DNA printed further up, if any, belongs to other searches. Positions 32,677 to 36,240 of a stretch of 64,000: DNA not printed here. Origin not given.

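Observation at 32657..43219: The same ~95-nt nested inverted-repeat element lies just downstream of both TonB-dependent receptor genes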

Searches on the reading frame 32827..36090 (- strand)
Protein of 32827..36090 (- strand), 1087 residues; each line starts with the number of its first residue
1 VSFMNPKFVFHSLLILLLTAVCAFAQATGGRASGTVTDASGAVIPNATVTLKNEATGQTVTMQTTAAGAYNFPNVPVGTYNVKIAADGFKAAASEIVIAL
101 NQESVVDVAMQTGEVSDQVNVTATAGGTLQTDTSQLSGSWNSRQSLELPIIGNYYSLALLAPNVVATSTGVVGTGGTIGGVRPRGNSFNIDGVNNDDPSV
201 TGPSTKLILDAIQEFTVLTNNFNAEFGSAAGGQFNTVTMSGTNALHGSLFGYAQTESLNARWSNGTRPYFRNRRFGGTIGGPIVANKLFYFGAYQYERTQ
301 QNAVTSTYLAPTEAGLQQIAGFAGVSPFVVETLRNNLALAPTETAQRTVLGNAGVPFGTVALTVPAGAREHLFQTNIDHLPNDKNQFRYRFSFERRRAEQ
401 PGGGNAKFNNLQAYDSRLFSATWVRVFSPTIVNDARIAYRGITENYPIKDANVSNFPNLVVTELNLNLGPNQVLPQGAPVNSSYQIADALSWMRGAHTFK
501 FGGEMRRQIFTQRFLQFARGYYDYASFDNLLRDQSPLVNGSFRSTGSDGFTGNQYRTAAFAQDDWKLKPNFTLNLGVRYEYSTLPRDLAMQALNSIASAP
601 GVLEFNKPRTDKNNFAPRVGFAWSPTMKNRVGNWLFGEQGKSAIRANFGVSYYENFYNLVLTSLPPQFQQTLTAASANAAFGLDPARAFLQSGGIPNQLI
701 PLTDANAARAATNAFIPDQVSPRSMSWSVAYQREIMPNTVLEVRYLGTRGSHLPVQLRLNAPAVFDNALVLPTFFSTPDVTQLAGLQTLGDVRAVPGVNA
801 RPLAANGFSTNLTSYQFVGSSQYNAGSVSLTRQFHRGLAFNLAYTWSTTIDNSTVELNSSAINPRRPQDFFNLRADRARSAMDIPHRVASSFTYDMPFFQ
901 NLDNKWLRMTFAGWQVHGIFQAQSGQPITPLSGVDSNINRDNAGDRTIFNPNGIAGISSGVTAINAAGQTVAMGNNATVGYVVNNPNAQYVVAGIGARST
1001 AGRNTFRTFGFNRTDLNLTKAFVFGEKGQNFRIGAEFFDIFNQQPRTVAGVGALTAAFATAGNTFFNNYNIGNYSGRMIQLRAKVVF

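Call 12: search_protein_families(library=pfam, proteins=[window:32827-36090:-], max_evalue=0.001)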
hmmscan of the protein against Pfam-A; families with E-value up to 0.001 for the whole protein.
window:32827-36090:- (1087 aa): 7 families
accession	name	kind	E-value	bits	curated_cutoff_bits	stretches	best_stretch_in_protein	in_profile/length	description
PF25183.1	OMP_b-brl_4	-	2.3e-123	413.8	30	1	237-1043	1-808/838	Outer membrane beta barrel domain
PF13620.12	CarboxypepD_reg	-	2.1e-21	76.5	32.3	1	33-111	3-82/82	Carboxypeptidase regulatory-like domain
PF00593.30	TonB_dep_Rec_b-barrel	-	2.9e-08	34.4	27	1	382-670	23-254/436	TonB dependent receptor-like, beta-barrel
PF13715.12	CarbopepD_reg_2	-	1.8e-07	31.6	32.2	1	33-119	2-86/88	CarboxypepD_reg-like domain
PF17210.9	SdrD_B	-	7e-06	26.6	29.7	1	37-107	17-88/112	SdrD B-like domain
PF17802.7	SpaA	-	2e-05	25.1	23.1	1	37-111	8-88/91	Prealbumin-like fold domain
PF14686.12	fn3_3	-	0.00089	19.4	24.4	0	40-99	6-68/75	Polysaccharide lyase family 4, domain II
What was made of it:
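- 32827..36090 (-): TBDR1. CarboxypepD_reg plus OMP_b-brl_4 outer-membrane receptor, 1087 aa as the open reading frame; orthologues are 1084 aa. Pfam (call 12).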

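Call 47: find_homologous_proteins(query=window:32827-36090:-, max_evalue=1e-200)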
Query window:32827-36090:- (1087 aa): 251 proteins with E <= 1e-200 among 8000 candidates; the best 120 are listed.
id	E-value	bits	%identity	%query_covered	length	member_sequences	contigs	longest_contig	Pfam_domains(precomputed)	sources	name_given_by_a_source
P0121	0.0e+0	2302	94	100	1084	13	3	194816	PF13715.13,PF25183.2,PF13620.13,PF00593.31,PF22904.4,PF17210.10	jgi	jgi:outer membrane receptor protein involved in Fe transport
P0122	0.0e+0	2193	89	100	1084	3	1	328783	PF13715.13,PF25183.2,PF13620.13,PF00593.31,PF22904.4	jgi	-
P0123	0.0e+0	2169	88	100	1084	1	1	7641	PF13715.13,PF25183.2,PF13620.13,PF00593.31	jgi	jgi:Carboxypeptidase regulatory-like domain/TonB dependent receptor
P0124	0.0e+0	2096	85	100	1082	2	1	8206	PF13715.13,PF25183.2,PF13620.13,PF00593.31,PF22904.4,PF17210.10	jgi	jgi:hypothetical protein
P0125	0.0e+0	2083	84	100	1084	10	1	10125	PF13715.13,PF25183.2,PF13620.13,PF00593.31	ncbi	-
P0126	0.0e+0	2077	86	98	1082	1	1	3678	PF13715.13,PF25183.2,PF13620.13,PF00593.31,PF22904.4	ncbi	-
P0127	0.0e+0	2041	82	100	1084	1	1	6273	PF13715.13,PF25183.2,PF13620.13,PF00593.31,PF17210.10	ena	-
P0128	0.0e+0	1933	79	98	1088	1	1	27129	PF13715.13,PF25183.2,PF17802.8,PF13620.13,PF00593.31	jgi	jgi:outer membrane receptor protein involved in Fe transport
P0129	0.0e+0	1894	78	98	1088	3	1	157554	PF13715.13,PF25183.2,PF17802.8,PF13620.13,PF00593.31,PF17210.10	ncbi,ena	-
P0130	0.0e+0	1888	77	98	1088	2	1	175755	PF13715.13,PF25183.2,PF17802.8,PF13620.13,PF00593.31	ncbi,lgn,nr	ncbi:MAG: TonB-dependent receptor [Acidobacteria bacterium]|nr:TonB-dependent receptor [Acidobacteri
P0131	0.0e+0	1881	77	98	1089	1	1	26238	PF13715.13,PF25183.2,PF17802.8,PF13620.13,PF00593.31,PF17210.10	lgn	-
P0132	0.0e+0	1854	76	98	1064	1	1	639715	PF13715.13,PF25183.2,PF13620.13,PF00593.31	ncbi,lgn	-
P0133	0.0e+0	1841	75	100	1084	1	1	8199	PF13715.13,PF25183.2,PF17802.8,PF13620.13,PF00593.31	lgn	-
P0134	0.0e+0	1807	74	99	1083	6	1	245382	PF13715.13,PF25183.2,PF17802.8,PF13620.13,PF00593.31,PF22904.4,PF17210.10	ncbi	ncbi:MAG: TonB-dependent receptor [Blastocatellia bacterium]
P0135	0.0e+0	1797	73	99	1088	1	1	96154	PF13715.13,PF25183.2,PF17802.8,PF13620.13,PF00593.31,PF22904.4,PF17210.10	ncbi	ncbi:MAG: TonB-dependent receptor [Blastocatellia bacterium]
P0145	0.0e+0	1451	61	100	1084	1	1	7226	PF13715.13,PF25183.2,PF13620.13,PF00593.31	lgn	-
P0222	0.0e+0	1084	49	99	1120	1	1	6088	PF13715.13,PF25183.2,PF13620.13,PF00593.31,PF22904.4,PF17210.10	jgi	jgi:hypothetical protein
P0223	0.0e+0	1084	50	99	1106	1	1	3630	PF13715.13,PF25183.2,PF13620.13,PF00593.31,PF22904.4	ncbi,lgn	-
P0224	0.0e+0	1084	50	99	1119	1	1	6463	PF13715.13,PF25183.2,PF13620.13,PF00593.31,PF22904.4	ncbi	-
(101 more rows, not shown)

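Call 48: find_encoding_contigs(protein=P0121, flank=10000, max_places=3)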
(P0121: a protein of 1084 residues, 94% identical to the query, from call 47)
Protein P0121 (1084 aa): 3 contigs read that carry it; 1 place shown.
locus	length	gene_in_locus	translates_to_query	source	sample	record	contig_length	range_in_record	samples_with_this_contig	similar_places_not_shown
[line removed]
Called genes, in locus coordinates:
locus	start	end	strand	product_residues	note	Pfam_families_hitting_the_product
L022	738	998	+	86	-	PF14697:Fer4_21 (faint), PF13187:Fer4_9 (weak), PF13484:Fer4_16 (faint), PF12800:Fer4_4 (faint), PF12838:Fer4_7, PF12797:Fer4_2 (weak), PF13237:Fer4_10 (weak), PF00037:Fer4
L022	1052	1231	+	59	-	-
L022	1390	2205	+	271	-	PF00005:ABC_tran, PF13304:AAA_21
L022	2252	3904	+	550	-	-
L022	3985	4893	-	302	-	PF00149:Metallophos, PF12850:Metallophos_2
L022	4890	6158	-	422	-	PF03577:Peptidase_C69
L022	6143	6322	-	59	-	-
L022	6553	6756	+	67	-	-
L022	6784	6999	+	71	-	-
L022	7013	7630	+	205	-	PF13640:2OG-FeII_Oxy_3, PF13661:2OG-FeII_Oxy_4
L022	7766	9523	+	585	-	PF00732:GMC_oxred_N, PF00890:FAD_binding_2 (faint), PF01266:DAO (faint), PF13450:NAD_binding_8 (faint), PF05199:GMC_oxred_C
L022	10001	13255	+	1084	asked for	PF13620:CarboxypepD_reg, PF13715:CarbopepD_reg_2 (weak), PF17210:SdrD_B (faint), PF22904:NOMO1-like_2nd (weak), PF25183:OMP_b-brl_4, PF00593:TonB_dep_Rec_b-barrel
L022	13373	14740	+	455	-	PF13204:Apiosidase, PF12904:Collagen_bind_2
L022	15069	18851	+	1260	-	PF13620:CarboxypepD_reg, PF13715:CarbopepD_reg_2 (weak), PF25183:OMP_b-brl_4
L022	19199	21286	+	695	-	PF12895:ANAPC3 (faint), PF13371:TPR_9 (faint), PF13424:TPR_12 (faint), PF23914:TPR_CcmH_CycH (faint), PF25063:ARM_TT21_C (faint), PF00515:TPR_1 (faint), PF07719:TPR_2 (faint), PF14559:TPR_19, +8 more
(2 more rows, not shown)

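Call 49: find_encoding_contigs(protein=P0122, flank=10000, max_places=2)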
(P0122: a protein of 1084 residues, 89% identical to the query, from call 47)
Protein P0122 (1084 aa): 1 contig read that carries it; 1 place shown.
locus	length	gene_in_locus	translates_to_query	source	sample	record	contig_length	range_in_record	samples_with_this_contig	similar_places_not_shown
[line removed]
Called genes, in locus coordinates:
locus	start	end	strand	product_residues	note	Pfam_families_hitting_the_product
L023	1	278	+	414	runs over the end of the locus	-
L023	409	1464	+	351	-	PF00487:FA_desaturase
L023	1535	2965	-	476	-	PF00171:Aldedh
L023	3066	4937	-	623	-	PF01674:Lipase_2 (weak), PF02089:Palm_thioest (weak), PF07819:PGAP1 (weak), PF24096:DUF7379 (weak)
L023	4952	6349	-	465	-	PF04389:Peptidase_M28 (weak), PF01546:Peptidase_M20, PF07687:M20_dimer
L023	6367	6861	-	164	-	-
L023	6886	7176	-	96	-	-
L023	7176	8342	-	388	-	PF00291:PALP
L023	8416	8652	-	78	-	-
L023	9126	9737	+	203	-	PF13640:2OG-FeII_Oxy_3, PF13661:2OG-FeII_Oxy_4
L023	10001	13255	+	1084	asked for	PF13620:CarboxypepD_reg, PF13715:CarbopepD_reg_2, PF22904:NOMO1-like_2nd (weak), PF25183:OMP_b-brl_4, PF00593:TonB_dep_Rec_b-barrel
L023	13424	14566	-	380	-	PF10509:GalKase_gal_bdg, PF00288:GHMP_kinases_N, PF08544:GHMP_kinases_C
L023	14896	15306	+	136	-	-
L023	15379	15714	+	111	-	PF11604:CusF_Ec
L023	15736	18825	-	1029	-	PF07244:POTRA, PF08479:POTRA_2 (faint), PF07244:POTRA, PF01103:Omp85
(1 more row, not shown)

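Call 50: find_encoding_contigs(protein=P0125, flank=10000, max_places=2)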
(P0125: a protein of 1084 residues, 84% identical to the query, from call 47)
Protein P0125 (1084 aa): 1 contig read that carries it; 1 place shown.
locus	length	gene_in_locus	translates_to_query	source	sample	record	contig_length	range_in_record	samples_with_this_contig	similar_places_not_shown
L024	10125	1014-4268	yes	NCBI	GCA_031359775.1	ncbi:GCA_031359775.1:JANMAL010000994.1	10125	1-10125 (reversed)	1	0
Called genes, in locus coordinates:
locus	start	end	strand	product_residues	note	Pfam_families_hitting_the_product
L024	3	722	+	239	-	?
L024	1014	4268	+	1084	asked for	PF13620:CarboxypepD_reg, PF13715:CarbopepD_reg_2 (weak), PF25183:OMP_b-brl_4, PF00593:TonB_dep_Rec_b-barrel (weak)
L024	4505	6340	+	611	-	PF19815:DUF6298 (weak), PF07691:PA14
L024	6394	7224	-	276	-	PF00106:adh_short, PF08659:KR, PF13561:adh_short_C2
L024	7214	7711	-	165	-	PF00782:DSPc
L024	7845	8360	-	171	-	PF05163:DinB, PF11716:MDMPI_N (faint), PF12867:DinB_2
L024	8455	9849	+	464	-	PF01553:Acyltransferase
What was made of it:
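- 32827..36090 (-): Orthologues at 94%, 89% and 84% identity (calls 47-50).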
